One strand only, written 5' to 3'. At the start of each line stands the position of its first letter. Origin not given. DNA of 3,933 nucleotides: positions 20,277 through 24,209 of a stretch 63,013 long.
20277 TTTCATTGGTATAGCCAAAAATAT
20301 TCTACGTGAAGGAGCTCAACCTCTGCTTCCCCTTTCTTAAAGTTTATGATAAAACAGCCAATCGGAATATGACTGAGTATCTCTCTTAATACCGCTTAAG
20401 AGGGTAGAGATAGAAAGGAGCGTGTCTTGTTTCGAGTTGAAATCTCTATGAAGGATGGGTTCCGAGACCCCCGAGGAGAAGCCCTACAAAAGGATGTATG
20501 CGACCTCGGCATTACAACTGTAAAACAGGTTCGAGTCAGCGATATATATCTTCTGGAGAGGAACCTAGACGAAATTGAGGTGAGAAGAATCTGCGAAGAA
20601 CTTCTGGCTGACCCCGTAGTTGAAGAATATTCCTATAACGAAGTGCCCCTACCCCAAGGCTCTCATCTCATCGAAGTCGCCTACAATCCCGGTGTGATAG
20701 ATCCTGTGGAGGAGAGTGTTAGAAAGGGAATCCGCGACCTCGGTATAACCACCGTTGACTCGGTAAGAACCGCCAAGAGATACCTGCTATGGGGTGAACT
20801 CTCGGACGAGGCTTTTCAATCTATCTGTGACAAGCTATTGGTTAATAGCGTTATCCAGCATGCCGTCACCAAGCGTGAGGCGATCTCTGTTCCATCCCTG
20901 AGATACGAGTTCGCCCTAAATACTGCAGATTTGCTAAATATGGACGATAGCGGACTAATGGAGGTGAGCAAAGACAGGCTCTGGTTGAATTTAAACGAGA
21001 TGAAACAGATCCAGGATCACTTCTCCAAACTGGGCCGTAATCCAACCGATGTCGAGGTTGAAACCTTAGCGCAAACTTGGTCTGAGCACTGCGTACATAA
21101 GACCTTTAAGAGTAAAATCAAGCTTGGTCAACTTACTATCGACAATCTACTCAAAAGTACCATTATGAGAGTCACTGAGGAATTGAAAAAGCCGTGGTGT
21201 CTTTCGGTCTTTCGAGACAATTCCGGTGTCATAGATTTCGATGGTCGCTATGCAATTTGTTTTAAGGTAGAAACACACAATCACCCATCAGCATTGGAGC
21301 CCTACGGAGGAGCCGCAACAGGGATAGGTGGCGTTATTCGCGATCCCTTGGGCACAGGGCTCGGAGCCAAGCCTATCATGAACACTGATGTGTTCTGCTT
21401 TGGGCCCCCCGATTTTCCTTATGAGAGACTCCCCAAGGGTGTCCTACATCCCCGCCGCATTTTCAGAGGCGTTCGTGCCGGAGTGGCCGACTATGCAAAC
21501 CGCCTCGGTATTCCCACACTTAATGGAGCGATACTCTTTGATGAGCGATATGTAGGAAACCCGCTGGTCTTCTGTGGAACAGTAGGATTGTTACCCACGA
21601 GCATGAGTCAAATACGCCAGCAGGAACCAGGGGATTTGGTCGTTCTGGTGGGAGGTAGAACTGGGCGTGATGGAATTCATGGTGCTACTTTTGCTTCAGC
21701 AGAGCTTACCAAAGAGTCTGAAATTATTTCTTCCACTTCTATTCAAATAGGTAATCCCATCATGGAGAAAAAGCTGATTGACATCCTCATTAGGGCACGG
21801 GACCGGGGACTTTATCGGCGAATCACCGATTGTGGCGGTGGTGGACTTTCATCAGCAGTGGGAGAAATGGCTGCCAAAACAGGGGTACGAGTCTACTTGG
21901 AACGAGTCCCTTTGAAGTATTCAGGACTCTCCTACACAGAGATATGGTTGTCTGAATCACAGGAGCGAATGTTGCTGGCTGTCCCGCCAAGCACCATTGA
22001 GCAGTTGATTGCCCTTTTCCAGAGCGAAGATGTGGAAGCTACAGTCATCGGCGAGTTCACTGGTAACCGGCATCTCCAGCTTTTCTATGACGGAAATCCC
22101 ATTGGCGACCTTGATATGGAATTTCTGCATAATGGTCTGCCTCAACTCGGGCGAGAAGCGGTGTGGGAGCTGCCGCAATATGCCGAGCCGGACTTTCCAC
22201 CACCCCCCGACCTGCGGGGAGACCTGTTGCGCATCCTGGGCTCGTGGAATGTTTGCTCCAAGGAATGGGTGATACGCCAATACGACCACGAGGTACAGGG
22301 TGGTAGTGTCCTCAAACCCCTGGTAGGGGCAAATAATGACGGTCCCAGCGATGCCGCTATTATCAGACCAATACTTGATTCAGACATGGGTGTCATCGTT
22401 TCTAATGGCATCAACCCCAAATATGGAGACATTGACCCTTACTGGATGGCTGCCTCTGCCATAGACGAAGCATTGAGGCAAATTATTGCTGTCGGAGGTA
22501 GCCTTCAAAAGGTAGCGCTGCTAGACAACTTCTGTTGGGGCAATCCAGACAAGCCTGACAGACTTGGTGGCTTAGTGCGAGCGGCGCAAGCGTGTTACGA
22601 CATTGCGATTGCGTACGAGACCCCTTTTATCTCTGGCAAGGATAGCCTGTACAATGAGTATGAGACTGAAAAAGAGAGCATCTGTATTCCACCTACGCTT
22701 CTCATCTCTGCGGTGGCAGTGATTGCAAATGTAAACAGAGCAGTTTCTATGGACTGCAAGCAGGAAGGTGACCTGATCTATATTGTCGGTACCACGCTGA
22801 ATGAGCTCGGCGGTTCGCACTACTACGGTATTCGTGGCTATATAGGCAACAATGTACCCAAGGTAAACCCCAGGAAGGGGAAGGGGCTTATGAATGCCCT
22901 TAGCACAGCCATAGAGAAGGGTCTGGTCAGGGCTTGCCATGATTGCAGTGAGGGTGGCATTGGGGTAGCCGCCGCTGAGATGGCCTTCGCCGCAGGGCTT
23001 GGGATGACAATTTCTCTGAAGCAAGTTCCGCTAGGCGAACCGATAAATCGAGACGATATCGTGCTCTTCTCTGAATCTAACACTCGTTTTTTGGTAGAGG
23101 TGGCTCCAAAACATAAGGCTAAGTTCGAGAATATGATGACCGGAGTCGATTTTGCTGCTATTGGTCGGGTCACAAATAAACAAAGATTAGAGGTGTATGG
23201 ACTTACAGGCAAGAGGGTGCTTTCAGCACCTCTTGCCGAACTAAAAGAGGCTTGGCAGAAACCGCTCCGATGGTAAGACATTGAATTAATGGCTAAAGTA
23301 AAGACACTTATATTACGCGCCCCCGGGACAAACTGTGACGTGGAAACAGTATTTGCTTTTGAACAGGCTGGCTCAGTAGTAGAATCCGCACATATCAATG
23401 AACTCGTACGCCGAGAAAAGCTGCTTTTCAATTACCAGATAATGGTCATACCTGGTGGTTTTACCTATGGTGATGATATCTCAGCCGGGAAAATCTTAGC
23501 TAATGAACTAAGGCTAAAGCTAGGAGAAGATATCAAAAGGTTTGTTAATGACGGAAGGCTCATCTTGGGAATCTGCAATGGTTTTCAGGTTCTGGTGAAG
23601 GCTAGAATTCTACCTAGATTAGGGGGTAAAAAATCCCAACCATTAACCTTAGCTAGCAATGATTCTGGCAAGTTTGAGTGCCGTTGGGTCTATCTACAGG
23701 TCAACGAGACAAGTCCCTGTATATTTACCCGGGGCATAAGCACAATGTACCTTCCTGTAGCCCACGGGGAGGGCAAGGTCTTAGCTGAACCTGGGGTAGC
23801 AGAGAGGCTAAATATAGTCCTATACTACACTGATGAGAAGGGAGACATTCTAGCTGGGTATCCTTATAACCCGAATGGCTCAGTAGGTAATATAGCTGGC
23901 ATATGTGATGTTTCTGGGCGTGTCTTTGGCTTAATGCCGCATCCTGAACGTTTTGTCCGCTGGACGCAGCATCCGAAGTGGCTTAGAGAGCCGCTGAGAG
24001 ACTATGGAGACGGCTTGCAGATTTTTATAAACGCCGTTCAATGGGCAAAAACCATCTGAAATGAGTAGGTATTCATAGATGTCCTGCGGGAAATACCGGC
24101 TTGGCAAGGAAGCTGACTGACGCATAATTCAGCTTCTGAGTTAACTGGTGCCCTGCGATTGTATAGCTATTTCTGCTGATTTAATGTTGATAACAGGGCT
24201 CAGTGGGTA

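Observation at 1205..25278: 24-kb co-directional cluster organised around glutamine rather than a pathway: GS, split GOGAT and eight different glutamine amidotransferases, capped by an NrpR-like regulator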

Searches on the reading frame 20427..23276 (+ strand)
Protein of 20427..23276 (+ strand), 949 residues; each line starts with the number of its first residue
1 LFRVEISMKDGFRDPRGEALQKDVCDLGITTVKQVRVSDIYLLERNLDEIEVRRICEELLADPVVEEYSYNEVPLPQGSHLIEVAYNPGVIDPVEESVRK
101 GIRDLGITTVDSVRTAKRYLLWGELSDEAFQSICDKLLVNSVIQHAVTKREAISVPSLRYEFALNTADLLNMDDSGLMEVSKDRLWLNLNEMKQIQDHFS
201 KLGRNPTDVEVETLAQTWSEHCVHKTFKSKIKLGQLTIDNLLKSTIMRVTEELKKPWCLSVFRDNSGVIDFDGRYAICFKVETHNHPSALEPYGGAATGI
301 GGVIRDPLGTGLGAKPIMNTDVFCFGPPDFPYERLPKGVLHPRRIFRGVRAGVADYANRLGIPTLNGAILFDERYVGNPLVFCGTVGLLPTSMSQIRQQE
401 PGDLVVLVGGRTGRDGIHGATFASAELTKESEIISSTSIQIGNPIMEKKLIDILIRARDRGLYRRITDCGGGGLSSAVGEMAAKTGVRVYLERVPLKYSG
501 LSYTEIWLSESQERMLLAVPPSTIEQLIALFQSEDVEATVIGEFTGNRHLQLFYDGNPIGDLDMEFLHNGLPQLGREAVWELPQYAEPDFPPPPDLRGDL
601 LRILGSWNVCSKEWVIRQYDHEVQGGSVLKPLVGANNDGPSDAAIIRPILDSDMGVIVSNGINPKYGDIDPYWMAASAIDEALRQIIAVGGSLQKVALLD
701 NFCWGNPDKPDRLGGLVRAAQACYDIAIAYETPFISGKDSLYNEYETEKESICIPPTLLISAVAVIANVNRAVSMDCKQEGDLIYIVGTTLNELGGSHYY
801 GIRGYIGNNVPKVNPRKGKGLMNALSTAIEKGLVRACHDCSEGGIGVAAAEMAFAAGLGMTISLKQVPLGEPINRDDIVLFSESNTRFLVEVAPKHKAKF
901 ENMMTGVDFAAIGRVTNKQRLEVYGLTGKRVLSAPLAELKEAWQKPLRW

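Call 4: search_protein_families(library=ncbifam, proteins=[window:20427-23276:+], max_evalue=0.00001)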
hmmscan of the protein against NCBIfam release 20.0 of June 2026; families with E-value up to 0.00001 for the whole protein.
window:20427-23276:+ (949 aa): 13 families
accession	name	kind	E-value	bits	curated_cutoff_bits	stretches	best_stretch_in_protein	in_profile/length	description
TIGR01736.1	FGAM_synth_II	equivalog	1.1e-191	638.9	525.75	1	188-947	2-714/718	phosphoribosylformylglycinamidine synthase subunit PurL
NF002290.1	PRK01213.1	equivalog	1.3e-183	612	648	1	188-947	2-719/723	phosphoribosylformylglycinamidine synthase subunit PurL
TIGR01857.1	FGAM-synthase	equivalog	6.4e-113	378.4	1057.05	2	270-792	307-827/1239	phosphoribosylformylglycinamidine synthase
NF003672.0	PRK05297.1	equivalog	5.1e-108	362.2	783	1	32-945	29-984/1290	phosphoribosylformylglycinamidine synthase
TIGR01735.1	FGAM_synt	equivalog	2.1e-95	320.3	1123.05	1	54-944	51-999/1307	phosphoribosylformylglycinamidine synthase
NF010690.0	PRK14090.1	equivalog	3.9e-87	293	1047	2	200-774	9-505/601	phosphoribosylformylglycinamidine synthase subunit PurL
NF004630.0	PRK05974.1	equivalog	1.8e-21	75.9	75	2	3-71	5-78/83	phosphoribosylformylglycinamidine synthase subunit PurS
TIGR00302.1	TIGR00302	equivalog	1.6e-19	69.8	39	2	2-71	3-77/80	phosphoribosylformylglycinamidine synthase subunit PurS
NF005019.0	PRK06423.1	equivalog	8.3e-18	64.4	122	2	2-69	3-69/74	phosphoribosylformylglycinamidine synthase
TIGR01739.1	tegu_FGAM_synt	hypoth_equivalog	2.2e-13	49.1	716.1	1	756-945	693-881/1206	herpesvirus tegument protein/v-FGAM-synthase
TIGR03267.1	methan_mark_2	hypoth_equivalog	2.1e-12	46.7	365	1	641-930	45-310/323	methanogenesis marker 2 protein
TIGR04049.1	AIR_rel_sll0787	hypoth_equivalog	1e-11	44.5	321.3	1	658-923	59-298/318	sll0787 family AIR synthase-like protein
TIGR02124.1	hypE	equivalog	1.4e-06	27.5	251.6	0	385-549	142-305/332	hydrogenase expression/formation protein HypE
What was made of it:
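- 20427..23276 (+): purS-purL fusion, the FGAM synthase synthetase component. PurS NF004630 scores 75.9 against 75 (call 4).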

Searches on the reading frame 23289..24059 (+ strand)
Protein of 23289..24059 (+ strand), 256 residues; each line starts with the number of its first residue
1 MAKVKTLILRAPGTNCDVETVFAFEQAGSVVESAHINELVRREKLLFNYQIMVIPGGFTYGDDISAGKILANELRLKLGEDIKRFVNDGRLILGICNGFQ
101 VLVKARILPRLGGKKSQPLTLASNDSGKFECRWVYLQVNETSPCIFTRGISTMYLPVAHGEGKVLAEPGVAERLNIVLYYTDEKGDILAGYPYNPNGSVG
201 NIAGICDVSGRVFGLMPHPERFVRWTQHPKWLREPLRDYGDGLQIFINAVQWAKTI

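Call 4: search_protein_families(library=ncbifam, proteins=[window:23289-24059:+], max_evalue=0.00001)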
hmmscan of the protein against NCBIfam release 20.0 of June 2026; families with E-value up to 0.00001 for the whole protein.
window:23289-24059:+ (256 aa): 7 families
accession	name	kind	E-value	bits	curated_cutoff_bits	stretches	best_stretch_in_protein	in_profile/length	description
NF002252.0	PRK01175.1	equivalog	2e-71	240.1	298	1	3-252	3-256/261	phosphoribosylformylglycinamidine synthase subunit PurQ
TIGR01737.1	FGAM_synth_I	equivalog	2.5e-59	200.4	177.8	1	5-252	2-227/228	phosphoribosylformylglycinamidine synthase I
NF003672.0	PRK05297.1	equivalog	2.2e-48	164.6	783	1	3-253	1036-1289/1290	phosphoribosylformylglycinamidine synthase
TIGR01735.1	FGAM_synt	equivalog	4e-47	160.4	1123.05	1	5-252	1054-1306/1307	phosphoribosylformylglycinamidine synthase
NF002957.0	PRK03619.1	equivalog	3.5e-43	147.5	212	1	5-224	2-201/222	phosphoribosylformylglycinamidine synthase subunit PurQ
TIGR01857.1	FGAM-synthase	equivalog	1.4e-33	115.6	1057.05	1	2-222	976-1215/1239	phosphoribosylformylglycinamidine synthase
TIGR01739.1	tegu_FGAM_synt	hypoth_equivalog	4.2e-15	54.8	716.1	1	6-219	935-1169/1206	herpesvirus tegument protein/v-FGAM-synthase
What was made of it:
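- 23289..24059 (+): purQ, the FGAM synthase glutaminase. TIGR01737, 200.4 bits against a cut-off of 177.8 (call 4).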
